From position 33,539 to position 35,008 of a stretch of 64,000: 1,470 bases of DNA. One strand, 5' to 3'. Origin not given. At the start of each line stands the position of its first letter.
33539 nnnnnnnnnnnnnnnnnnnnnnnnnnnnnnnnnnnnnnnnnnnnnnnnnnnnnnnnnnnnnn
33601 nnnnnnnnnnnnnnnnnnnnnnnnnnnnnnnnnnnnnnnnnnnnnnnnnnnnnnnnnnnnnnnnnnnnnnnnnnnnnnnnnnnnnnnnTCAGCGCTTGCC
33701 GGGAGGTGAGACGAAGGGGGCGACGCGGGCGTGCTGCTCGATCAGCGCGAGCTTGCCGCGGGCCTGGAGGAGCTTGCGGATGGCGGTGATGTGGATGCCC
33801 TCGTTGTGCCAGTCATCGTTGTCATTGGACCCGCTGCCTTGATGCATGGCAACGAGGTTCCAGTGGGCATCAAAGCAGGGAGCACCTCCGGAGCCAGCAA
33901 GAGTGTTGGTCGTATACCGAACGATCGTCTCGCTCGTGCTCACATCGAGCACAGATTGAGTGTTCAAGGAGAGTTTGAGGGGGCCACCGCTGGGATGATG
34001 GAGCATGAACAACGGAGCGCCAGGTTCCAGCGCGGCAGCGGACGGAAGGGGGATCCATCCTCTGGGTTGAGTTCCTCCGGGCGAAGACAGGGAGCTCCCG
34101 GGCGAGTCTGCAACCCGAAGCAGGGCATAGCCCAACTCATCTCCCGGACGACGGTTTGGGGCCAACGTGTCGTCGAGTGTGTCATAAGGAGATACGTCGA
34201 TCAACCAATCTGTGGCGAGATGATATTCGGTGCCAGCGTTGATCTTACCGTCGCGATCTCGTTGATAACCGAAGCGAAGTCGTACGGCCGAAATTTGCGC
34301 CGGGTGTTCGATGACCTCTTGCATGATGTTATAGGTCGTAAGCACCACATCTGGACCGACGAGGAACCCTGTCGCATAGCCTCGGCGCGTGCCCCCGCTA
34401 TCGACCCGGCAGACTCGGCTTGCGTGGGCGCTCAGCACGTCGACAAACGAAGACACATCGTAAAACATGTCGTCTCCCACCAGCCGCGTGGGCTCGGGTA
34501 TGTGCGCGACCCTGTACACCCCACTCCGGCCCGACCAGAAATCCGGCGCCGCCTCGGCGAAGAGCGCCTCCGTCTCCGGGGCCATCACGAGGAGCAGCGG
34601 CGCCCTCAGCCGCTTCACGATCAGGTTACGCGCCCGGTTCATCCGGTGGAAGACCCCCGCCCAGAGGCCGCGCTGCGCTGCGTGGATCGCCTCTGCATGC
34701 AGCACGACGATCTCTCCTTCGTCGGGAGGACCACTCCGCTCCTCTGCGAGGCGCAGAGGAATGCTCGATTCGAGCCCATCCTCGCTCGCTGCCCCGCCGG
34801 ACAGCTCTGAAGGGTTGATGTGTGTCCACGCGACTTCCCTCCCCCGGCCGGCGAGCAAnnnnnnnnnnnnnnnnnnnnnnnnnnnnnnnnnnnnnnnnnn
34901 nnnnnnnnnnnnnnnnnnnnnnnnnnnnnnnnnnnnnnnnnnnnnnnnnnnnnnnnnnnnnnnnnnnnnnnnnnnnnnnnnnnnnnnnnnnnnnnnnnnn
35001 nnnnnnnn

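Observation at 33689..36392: Two-gene module: AAA+-like P-loop ATPase followed by a trypsin-fold protease-like protein with degenerate triad; candidate conflict/defence system with a frame anomaly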

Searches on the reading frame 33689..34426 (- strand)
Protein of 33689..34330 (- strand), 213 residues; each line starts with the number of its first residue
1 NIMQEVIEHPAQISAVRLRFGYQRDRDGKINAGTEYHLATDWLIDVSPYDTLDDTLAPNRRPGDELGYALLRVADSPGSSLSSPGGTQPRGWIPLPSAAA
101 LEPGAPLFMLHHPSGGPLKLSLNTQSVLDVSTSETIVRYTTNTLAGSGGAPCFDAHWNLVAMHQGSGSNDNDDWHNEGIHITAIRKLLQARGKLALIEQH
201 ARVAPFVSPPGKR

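Call 33: search_solved_structures(query=window:33689-34330:-, max_evalue=1, show_alignments=4)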
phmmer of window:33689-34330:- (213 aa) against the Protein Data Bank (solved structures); distinct sequences matched with E-value up to 1: 6.
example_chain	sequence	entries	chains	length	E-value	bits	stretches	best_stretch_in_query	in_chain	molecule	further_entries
2vid_A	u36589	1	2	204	0.012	18.6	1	94-186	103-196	SERINE PROTEASE SPLB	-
4k1s_A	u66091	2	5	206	0.012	18.5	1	94-186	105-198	Serine protease SplB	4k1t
6yv6_A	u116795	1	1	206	0.022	17.7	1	94-186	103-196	Serine protease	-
6yv5_A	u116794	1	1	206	0.022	17.6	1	94-186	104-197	Serine protease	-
8s9l_A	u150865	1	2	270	0.11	15.4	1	131-165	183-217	Serine protease FAM111A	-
8s9k_A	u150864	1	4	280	0.12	15.3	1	131-165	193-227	Serine protease FAM111A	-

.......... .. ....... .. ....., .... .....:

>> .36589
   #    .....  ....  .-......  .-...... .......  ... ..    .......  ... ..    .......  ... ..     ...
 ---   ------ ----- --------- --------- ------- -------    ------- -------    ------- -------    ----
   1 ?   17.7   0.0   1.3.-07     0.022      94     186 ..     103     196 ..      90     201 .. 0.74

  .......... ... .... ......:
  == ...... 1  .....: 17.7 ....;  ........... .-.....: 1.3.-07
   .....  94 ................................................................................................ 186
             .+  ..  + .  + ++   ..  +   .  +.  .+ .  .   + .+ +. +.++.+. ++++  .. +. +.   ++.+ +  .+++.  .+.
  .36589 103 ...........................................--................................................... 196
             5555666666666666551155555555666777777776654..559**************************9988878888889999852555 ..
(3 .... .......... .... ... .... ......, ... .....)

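Call 69: search_solved_structures(query=A9, max_evalue=0.01, show_alignments=3)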
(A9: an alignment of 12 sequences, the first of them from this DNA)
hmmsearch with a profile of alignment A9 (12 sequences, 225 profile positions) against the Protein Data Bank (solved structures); distinct sequences matched with E-value up to 0.01: 38.
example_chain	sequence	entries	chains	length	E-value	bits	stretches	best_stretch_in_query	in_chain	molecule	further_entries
1wcz_A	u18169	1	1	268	1.6e-09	40.6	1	128-219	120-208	Glutamyl endopeptidase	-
1qy6_A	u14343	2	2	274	1.6e-09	40.6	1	128-219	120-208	serine protease | V8 protease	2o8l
1agj_A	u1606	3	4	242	4.4e-09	39.2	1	78-216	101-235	EPIDERMOLYTIC TOXIN A | EXFOLIATIVE TOXIN A | EXFOLIATVE TOXIN A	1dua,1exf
1due_A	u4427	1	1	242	7.2e-09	38.5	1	78-216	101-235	EXFOLIATIVE TOXIN A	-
9bsm_A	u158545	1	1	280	1.1e-08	37.8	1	78-216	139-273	Exfoliative toxin A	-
9bsh_A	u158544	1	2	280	1.5e-08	37.5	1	78-216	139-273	Exfoliative toxin A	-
2vid_A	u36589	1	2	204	2.3e-08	36.8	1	162-206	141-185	SERINE PROTEASE SPLB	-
4k1s_A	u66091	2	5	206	2.4e-08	36.8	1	162-206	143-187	Serine protease SplB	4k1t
6yv5_A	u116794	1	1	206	2.5e-08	36.7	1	162-206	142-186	Serine protease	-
6yv6_A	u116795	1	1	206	2.6e-08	36.7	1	162-206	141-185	Serine protease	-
6tya_A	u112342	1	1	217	1.3e-07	34.4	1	97-216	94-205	Glutamyl endopeptidase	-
4jcn_A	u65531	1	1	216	1.4e-07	34.3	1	97-216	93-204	Glutamyl endopeptidase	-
6u1b_A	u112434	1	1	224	1.5e-07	34.2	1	97-216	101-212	Glutamyl endopeptidase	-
6pym_A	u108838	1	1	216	2.3e-07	33.5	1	97-216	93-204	Glutamyl endopeptidase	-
6q12_A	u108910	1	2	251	2.4e-07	33.5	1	97-215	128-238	Glutamyl endopeptidase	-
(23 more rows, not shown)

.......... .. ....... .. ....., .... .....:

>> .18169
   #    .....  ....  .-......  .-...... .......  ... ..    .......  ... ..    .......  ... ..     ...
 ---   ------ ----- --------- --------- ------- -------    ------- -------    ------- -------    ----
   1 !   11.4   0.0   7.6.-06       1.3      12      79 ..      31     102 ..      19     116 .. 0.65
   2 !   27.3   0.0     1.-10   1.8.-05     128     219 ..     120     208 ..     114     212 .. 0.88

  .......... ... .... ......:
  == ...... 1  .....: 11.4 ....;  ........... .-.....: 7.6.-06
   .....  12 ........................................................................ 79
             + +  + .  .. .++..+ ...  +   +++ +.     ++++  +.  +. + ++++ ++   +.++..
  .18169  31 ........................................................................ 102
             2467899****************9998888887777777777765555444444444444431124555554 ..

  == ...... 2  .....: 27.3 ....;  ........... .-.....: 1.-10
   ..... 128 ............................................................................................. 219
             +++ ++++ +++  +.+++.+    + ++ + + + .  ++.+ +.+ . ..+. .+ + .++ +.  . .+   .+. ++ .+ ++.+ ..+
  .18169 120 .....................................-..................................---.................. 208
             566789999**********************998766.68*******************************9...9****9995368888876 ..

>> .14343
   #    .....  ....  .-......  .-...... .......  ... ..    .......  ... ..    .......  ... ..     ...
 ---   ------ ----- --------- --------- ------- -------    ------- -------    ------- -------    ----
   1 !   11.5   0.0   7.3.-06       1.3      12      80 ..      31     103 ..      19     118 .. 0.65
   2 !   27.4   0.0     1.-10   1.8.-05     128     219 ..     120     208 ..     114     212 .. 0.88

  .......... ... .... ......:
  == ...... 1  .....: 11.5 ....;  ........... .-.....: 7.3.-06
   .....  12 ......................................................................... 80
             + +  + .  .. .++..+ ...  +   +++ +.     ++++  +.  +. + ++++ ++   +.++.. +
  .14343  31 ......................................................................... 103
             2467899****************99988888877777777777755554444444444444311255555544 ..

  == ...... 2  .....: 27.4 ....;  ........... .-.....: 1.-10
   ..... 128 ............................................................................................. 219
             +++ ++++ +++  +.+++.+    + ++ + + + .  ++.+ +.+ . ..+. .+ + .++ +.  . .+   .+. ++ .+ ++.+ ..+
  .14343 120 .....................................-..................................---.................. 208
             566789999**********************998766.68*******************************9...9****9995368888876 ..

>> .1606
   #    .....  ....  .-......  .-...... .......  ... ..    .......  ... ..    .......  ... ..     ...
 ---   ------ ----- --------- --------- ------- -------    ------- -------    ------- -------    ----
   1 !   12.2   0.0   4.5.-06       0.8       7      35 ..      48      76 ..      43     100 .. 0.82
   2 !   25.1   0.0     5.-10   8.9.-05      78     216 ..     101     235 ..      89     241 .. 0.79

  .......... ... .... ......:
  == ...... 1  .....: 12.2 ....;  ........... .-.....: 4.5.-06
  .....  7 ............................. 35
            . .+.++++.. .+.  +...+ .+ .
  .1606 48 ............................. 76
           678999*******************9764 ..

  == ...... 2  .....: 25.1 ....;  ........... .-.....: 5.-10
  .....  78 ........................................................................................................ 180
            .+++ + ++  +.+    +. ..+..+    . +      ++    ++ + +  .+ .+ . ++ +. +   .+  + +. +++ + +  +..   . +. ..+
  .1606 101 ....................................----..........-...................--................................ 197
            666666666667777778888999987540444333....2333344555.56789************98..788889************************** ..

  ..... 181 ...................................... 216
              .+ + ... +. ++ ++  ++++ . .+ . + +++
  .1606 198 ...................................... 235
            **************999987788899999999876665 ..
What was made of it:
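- Checked: Aligned to SplB GNSGSP and V8 GNSGSP, the nucleophile position is Gly (GS-G-GAP) and the Ser is at position -1 (calls 33, 69).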

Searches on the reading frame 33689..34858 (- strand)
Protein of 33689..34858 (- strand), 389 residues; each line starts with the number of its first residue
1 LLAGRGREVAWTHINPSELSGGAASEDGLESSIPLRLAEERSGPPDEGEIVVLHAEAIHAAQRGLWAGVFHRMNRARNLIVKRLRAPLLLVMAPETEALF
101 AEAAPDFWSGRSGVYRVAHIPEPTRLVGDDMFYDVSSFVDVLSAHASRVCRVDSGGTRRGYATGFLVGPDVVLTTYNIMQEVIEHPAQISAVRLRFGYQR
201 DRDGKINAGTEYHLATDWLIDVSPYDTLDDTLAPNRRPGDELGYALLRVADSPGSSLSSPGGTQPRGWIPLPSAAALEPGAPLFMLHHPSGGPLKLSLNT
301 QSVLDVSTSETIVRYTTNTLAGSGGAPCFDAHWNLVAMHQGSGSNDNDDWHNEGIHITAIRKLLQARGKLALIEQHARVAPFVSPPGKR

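Call 4: search_protein_families(library=pfam, proteins=[window:33689-34858:-], max_evalue=1)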
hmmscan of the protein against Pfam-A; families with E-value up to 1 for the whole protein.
window:33689-34858:- (389 aa): 2 families
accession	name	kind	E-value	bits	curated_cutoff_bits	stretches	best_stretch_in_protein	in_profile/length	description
PF13365.12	Trypsin_2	-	1.4e-13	52.2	27.6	1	162-338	1-144/144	Trypsin-like peptidase domain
PF02122.21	Peptidase_S39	-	0.051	13.6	21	1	308-348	133-172/203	Peptidase S39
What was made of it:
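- On Active S1/Trypsin_2 serine peptidase: Pfam PF13365 E=1.4e-13, 52.2 bits against a 27.6 cut-off (call 4).
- Checked: Partner: Pfam Trypsin_2 E=1.4e-13 (call 4).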

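Call 5: search_protein_families(library=padloc, proteins=[window:33689-34858:-], max_evalue=1)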
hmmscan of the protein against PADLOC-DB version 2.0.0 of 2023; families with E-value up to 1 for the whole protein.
window:33689-34858:- (389 aa): 0 families
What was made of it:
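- PADLOC has no hit (call 5).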
